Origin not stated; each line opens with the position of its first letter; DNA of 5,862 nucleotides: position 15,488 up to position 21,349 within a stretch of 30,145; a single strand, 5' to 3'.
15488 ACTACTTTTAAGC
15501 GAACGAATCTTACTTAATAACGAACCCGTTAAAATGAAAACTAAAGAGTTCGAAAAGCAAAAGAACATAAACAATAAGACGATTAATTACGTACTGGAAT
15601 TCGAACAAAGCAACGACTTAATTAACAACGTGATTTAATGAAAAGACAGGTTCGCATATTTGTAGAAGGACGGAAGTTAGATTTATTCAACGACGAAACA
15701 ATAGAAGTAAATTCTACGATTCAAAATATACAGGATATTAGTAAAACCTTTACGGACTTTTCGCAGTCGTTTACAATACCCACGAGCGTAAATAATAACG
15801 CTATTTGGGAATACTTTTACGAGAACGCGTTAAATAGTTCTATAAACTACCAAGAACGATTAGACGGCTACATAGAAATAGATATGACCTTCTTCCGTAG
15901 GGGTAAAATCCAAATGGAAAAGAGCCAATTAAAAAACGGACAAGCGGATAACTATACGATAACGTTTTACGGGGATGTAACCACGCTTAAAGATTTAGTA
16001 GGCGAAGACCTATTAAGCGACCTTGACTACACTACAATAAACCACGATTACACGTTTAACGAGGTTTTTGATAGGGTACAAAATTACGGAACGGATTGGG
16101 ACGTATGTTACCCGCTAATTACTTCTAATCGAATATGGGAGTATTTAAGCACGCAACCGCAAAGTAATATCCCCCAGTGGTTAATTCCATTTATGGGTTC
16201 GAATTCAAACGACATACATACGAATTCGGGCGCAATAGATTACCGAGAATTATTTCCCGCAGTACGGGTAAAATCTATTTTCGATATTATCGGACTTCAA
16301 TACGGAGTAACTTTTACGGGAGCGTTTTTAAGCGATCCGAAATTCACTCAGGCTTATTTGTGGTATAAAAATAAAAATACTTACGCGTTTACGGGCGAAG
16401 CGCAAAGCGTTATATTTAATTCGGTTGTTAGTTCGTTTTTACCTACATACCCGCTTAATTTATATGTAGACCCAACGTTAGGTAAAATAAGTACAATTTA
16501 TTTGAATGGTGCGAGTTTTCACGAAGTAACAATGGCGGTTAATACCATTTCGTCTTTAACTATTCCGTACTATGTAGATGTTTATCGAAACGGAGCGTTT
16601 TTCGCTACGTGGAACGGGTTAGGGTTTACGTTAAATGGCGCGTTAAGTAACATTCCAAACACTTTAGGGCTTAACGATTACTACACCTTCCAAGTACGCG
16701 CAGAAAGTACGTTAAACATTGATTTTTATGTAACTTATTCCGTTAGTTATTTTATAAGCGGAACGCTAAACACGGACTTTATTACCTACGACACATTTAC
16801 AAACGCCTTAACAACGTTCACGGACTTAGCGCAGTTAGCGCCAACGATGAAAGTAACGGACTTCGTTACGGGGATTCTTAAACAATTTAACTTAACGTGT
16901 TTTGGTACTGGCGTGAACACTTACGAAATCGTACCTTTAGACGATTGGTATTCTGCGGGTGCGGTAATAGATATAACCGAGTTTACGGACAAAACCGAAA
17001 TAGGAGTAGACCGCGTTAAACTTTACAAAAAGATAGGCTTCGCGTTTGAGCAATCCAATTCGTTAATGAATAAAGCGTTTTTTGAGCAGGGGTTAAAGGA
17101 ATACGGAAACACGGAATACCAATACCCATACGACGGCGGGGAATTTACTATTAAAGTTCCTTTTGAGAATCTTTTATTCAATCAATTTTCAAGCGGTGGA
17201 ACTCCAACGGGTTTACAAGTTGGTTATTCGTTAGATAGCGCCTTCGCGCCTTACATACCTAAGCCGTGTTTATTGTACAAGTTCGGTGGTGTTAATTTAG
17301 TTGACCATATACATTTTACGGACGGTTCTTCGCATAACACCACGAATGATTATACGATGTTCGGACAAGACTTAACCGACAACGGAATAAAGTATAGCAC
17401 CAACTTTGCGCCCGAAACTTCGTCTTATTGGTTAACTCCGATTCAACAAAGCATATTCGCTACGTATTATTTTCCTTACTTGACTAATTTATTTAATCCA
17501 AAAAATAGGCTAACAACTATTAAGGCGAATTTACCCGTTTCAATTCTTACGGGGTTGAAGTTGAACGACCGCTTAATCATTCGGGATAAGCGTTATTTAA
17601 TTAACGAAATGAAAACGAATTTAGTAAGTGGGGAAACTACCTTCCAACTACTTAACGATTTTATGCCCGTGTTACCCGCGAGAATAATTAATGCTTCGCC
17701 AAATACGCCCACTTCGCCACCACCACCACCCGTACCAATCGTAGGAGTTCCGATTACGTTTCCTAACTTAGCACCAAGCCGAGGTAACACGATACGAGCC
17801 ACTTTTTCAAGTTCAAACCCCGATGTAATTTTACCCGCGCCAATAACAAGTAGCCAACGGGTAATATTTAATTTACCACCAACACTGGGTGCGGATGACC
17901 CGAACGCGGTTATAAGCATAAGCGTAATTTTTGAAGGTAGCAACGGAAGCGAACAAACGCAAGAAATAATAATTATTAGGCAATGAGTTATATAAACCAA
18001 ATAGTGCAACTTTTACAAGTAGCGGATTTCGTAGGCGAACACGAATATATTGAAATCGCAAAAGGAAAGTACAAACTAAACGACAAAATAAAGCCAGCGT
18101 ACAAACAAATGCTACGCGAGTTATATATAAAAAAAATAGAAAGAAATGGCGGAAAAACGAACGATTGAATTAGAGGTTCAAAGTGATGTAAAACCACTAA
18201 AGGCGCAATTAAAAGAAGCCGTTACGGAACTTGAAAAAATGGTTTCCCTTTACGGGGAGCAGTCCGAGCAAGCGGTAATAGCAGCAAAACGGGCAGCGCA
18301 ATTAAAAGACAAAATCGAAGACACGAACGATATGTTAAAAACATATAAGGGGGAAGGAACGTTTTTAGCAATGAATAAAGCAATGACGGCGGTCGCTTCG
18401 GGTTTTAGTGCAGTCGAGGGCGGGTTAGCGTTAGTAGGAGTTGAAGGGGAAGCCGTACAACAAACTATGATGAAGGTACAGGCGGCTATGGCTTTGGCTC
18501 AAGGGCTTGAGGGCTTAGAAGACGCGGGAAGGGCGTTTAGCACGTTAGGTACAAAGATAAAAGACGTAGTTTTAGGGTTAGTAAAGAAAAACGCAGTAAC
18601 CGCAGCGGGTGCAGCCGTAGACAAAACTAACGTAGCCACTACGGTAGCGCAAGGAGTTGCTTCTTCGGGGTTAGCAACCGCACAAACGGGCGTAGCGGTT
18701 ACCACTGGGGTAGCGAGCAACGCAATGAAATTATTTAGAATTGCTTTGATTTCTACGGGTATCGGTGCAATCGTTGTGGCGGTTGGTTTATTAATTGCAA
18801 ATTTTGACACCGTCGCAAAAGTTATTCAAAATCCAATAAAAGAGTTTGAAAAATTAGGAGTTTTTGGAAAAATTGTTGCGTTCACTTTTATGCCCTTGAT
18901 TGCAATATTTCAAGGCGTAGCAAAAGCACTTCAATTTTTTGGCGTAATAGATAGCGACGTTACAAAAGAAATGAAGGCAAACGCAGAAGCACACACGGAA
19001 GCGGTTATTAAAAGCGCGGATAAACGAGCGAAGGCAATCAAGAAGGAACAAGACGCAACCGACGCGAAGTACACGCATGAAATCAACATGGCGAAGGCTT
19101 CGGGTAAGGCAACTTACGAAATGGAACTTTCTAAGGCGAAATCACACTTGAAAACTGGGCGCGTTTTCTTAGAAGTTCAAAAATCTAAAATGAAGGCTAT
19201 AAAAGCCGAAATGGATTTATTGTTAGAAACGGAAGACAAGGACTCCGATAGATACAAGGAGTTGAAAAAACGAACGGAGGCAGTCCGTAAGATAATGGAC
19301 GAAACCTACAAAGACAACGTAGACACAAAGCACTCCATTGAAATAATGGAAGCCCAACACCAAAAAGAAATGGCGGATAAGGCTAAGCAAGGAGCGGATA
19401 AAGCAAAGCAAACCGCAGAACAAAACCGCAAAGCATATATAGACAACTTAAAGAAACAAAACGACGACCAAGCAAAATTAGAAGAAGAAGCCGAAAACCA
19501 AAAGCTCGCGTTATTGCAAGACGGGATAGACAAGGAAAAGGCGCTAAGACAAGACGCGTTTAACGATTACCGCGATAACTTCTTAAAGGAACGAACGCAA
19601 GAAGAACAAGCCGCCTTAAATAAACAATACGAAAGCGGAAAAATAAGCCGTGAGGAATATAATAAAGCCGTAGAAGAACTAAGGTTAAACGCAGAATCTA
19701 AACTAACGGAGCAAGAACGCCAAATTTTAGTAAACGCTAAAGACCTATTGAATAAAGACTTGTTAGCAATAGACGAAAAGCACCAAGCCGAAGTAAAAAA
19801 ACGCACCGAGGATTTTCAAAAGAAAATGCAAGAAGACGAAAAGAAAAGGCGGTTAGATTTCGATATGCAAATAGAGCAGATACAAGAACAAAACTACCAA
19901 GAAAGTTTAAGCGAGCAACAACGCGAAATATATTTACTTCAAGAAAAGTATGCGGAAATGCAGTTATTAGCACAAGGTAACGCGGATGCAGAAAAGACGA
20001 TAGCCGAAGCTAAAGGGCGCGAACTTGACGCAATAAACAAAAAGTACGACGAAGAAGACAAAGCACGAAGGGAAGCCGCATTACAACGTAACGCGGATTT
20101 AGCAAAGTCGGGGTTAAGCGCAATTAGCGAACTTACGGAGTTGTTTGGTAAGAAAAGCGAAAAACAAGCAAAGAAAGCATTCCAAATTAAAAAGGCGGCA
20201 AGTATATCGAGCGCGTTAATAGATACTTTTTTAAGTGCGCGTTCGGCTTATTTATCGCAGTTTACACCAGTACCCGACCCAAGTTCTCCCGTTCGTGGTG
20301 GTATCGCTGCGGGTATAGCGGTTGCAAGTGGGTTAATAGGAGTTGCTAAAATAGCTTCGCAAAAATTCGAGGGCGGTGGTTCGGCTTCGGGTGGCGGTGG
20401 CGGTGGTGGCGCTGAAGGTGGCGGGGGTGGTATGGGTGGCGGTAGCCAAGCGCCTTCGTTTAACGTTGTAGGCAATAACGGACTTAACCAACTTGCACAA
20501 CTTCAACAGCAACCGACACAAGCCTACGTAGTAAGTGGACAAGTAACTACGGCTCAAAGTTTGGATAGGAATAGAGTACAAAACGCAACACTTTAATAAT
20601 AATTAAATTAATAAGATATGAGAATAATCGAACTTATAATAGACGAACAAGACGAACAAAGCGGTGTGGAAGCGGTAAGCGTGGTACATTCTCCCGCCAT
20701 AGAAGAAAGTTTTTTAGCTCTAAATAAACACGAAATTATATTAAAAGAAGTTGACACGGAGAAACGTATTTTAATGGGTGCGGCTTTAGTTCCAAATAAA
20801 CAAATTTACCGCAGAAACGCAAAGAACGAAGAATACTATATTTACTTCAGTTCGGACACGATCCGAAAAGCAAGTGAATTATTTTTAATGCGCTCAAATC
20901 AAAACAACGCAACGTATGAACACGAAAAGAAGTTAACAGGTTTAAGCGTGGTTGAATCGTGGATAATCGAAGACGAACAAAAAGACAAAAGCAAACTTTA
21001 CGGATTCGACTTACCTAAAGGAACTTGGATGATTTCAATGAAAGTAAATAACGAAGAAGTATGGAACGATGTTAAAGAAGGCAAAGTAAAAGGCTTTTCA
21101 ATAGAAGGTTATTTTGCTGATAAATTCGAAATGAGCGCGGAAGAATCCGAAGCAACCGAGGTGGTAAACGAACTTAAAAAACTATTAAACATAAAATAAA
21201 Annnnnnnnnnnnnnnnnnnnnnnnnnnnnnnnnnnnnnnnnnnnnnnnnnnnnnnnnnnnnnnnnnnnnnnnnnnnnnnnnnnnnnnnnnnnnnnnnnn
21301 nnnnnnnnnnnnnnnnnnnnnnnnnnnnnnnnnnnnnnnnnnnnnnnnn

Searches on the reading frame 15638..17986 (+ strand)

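Call 20: search_protein_families(library=phrogs, proteins=[window:15638-17986:+], max_evalue=0.001)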
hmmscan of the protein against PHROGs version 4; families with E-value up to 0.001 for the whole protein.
window:15638-17986:+ (782 aa): 1 family
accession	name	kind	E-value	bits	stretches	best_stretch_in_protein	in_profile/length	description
phrog_38559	-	unknown function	1.1e-63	216.8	1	8-681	6-652/754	-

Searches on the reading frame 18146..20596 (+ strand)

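Call 20: search_protein_families(library=phrogs, proteins=[window:18146-20596:+], max_evalue=0.001)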
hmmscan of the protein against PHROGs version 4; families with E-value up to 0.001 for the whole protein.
window:18146-20596:+ (816 aa): 2 families
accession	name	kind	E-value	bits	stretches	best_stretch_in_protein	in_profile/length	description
phrog_3336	-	tail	2.1e-20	73.9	1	165-758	296-964/1051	tail length tape measure protein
phrog_1506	-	tail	6.8e-06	25.4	1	257-758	719-1188/1269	tail length tape measure protein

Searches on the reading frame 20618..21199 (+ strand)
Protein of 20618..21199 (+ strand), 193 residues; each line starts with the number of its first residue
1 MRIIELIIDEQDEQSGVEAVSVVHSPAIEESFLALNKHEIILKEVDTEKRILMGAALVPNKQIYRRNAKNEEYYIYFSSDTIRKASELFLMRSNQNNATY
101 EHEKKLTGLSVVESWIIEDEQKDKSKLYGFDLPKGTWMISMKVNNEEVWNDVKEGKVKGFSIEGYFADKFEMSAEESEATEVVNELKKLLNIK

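Call 20: search_protein_families(library=phrogs, proteins=[window:20618-21199:+], max_evalue=0.001)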
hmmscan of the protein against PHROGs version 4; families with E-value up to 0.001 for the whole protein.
window:20618-21199:+ (193 aa): 8 families
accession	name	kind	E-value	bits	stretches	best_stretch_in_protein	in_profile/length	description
phrog_24921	-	unknown function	5.2e-49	168.2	1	7-176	7-181/349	-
phrog_1530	-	other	5.6e-18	66.4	1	32-179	230-363/379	DNA methyltransferase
phrog_3017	-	head and packaging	1.4e-17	65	1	37-181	38-172/402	head maturation protease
phrog_15223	-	other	2.9e-14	54.5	1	40-183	4-129/199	protease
phrog_34096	-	head and packaging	3.7e-13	50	1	40-173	125-242/412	head maturation protease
phrog_33677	-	head and packaging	7e-08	33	1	78-165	177-263/564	head maturation protease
phrog_19260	-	unknown function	1.4e-06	29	1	76-189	66-172/253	-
phrog_13242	-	unknown function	1.4e-06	28.6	1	42-168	311-425/450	-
